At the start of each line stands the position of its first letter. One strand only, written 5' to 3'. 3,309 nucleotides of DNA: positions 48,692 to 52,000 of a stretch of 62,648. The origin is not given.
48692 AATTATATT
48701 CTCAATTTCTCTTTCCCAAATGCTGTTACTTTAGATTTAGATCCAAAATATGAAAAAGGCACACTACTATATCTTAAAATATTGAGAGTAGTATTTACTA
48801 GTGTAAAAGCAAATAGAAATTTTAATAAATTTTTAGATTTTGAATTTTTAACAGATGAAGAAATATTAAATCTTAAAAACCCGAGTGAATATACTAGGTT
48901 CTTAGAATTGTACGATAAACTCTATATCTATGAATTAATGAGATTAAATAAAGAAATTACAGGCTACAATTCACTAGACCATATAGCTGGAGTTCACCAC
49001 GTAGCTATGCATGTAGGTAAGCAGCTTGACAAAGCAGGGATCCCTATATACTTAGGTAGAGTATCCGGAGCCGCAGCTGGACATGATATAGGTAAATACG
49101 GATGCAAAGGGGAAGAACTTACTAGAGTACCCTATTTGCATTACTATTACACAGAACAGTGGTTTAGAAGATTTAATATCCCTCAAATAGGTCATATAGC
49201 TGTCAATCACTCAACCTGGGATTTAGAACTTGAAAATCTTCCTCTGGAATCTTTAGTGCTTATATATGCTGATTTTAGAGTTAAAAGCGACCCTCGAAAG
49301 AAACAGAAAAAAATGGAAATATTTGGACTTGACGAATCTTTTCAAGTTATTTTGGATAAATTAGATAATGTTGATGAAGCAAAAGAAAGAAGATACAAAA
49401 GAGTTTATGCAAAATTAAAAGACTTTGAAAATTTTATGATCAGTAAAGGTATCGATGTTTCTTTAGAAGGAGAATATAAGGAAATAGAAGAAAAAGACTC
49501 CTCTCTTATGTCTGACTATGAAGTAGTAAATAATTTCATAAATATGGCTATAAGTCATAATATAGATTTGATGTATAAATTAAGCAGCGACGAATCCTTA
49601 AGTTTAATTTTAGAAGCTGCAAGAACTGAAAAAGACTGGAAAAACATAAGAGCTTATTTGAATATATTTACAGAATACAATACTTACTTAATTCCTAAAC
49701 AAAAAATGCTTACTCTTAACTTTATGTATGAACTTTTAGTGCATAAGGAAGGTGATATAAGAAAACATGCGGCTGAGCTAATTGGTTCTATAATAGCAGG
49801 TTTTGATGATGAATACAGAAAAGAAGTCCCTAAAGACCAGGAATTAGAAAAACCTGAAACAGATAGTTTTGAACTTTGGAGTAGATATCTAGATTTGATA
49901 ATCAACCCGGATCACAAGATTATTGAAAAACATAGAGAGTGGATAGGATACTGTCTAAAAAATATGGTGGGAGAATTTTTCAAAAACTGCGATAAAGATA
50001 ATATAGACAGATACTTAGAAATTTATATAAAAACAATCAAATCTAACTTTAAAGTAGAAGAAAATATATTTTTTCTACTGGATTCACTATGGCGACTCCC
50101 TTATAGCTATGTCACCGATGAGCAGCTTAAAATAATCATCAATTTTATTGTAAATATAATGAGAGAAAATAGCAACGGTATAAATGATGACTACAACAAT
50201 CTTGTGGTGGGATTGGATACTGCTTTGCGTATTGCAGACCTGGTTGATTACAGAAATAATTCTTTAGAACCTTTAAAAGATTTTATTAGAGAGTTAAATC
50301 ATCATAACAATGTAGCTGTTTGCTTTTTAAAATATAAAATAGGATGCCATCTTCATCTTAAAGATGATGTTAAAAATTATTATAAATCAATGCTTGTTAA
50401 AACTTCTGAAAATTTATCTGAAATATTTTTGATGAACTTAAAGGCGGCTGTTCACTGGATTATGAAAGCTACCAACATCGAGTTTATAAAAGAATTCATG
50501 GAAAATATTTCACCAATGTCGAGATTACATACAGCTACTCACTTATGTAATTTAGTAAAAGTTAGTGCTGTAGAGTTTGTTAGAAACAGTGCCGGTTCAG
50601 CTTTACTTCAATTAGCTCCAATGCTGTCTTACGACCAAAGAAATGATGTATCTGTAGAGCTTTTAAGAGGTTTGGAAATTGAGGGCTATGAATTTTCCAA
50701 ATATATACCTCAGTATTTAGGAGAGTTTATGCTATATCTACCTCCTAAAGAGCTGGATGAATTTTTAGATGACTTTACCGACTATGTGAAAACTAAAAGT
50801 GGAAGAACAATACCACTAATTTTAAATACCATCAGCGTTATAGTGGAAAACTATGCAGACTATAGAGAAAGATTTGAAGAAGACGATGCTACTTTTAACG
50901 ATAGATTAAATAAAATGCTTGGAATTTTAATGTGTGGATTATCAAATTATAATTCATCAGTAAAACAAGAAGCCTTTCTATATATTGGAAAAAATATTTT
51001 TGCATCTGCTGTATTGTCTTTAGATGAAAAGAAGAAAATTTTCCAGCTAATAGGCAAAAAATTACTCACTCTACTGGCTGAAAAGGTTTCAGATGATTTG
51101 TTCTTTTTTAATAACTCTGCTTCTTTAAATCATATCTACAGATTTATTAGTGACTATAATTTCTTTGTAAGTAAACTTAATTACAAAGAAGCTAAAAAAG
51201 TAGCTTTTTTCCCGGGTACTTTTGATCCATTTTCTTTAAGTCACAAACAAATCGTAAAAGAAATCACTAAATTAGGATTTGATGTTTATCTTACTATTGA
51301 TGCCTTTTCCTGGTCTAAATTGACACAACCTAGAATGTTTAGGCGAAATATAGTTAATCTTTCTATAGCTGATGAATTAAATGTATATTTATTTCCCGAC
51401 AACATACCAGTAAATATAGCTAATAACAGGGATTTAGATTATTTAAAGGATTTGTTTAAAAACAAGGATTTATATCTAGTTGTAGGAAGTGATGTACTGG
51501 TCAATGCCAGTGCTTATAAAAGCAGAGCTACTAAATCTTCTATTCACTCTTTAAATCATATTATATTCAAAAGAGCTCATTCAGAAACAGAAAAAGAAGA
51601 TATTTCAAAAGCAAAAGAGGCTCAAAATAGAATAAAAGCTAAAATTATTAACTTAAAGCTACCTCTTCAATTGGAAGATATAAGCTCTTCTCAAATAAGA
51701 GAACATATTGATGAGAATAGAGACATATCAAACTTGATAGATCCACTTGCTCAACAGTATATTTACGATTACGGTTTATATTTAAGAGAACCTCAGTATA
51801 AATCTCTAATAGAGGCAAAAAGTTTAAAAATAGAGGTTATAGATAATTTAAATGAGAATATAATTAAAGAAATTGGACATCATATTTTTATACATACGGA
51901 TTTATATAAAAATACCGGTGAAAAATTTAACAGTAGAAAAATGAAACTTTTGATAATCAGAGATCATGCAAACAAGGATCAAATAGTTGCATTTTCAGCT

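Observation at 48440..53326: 1,628-aa HD / HEAT-like / NMNAT-like / PurF-type-PRTase fusion protein with no characterised counterpart known to me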

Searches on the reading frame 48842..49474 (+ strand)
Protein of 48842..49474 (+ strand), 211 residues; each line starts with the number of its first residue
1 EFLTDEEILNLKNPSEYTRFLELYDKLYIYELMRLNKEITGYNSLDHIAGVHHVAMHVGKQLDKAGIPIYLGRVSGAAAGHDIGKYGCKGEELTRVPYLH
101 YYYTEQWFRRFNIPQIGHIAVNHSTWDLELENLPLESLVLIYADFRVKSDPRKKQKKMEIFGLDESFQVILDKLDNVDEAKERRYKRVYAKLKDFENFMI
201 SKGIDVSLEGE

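Call 40: search_solved_structures(query=A4, max_evalue=10, show_alignments=3)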
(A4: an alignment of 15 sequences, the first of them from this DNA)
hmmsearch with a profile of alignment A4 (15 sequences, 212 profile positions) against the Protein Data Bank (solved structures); distinct sequences matched with E-value up to 10: 3.
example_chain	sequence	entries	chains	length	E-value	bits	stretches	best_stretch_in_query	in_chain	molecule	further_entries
1xx7_A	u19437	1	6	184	0.0097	18.7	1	45-85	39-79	oxetanocin-like protein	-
4mcw_A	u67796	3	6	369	0.48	13.2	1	17-89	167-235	Metal dependent phosphohydrolase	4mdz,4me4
2cqz_A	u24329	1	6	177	0.52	13.1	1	44-83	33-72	177aa long hypothetical protein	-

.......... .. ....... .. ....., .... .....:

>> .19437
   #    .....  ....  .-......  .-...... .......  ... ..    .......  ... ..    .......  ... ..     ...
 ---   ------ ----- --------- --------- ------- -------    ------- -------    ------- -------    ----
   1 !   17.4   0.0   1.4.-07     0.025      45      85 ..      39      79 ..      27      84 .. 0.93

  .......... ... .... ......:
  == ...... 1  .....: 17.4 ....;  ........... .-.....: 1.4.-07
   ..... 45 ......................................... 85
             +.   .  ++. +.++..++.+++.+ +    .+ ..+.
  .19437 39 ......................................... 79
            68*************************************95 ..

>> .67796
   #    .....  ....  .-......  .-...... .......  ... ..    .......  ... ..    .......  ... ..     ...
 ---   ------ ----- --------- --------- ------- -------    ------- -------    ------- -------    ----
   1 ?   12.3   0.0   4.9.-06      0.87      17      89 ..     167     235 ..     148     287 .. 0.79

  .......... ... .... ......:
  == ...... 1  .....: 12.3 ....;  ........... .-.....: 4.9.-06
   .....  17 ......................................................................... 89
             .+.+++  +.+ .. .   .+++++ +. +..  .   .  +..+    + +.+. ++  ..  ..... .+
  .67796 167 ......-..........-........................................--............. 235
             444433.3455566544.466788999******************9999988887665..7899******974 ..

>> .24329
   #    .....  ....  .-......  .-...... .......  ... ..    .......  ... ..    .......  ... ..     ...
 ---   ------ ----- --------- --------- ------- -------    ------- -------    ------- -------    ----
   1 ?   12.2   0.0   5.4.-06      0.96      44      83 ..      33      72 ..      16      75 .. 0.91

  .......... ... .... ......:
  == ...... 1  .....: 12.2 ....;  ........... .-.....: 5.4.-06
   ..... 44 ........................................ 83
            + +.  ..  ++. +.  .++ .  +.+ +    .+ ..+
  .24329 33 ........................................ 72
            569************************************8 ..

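Call 41: search_protein_families(library=pfam, alignment_id=A4, max_evalue=5)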
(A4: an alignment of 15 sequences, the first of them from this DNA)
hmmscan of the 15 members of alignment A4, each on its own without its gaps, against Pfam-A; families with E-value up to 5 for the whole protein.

A. member 1, seq(211 aa): 0 families

B. families by the number of members that match (of 15 scanned): 4 families
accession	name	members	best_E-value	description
PF01966.28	HD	12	1.9e-05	HD domain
PF00975.26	Thioesterase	1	0.00018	Thioesterase domain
PF20797.2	HepT-like_2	1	0.058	HepT-like protein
PF25391.1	WD40_Gbeta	1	0.11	G protein beta WD-40 repeat protein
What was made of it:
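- On HD-domain metal-dependent phosphohydrolase (PF01966): PDB 1xx7 is hit at E 0.0097 (calls 40, 41).
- Checked: A family profile hits the HD structure 1xx7 at E 0.0097 and the HD-GYP structure 4mcw at E 0.48 (calls 40, 41).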

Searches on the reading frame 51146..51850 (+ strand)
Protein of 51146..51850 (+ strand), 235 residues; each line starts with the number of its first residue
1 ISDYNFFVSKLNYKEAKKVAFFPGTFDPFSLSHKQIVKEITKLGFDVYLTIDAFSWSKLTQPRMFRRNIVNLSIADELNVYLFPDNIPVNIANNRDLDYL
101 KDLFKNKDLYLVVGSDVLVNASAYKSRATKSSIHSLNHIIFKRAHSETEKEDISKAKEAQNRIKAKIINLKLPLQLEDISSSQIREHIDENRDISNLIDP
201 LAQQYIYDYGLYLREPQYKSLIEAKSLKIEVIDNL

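Call 82: search_protein_families(library=ncbifam, proteins=[window:51146-51850:+], max_evalue=0.00001)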
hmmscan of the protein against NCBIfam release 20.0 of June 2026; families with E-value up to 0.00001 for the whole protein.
window:51146-51850:+ (235 aa): 7 families
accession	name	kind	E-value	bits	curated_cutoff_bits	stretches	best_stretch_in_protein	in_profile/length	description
TIGR00482.1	TIGR00482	equivalog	1.2e-15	58.1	112.45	1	22-212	2-194/194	nicotinate (nicotinamide) nucleotide adenylyltransferase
NF005519.0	PRK07152.1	equivalog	4.1e-15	55.6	315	1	17-223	1-195/361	nicotinate-nucleotide adenylyltransferase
NF000840.1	PRK00071.1-3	equivalog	7.8e-13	48.3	150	1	14-213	3-199/201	nicotinate-nucleotide adenylyltransferase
NF000842.0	PRK00071.2-1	equivalog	4.6e-11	42.7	167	1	17-208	2-185/191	nicotinate-nucleotide adenylyltransferase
NF006479.0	PRK08887.1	equivalog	1.2e-08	35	164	0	17-124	2-116/174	nicotinate-nicotinamide nucleotide adenylyltransferase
NF000839.0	PRK00071.1-1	equivalog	2e-08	34.4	187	1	17-213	6-216/219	nicotinate-nucleotide adenylyltransferase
NF000841.0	PRK00071.1-4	equivalog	6.2e-07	29.4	197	0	14-212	4-192/194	nicotinate-nucleotide adenylyltransferase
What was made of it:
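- On YqeK (Ap4A hydrolase): The true yqeK scores 150 bits (call 82).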
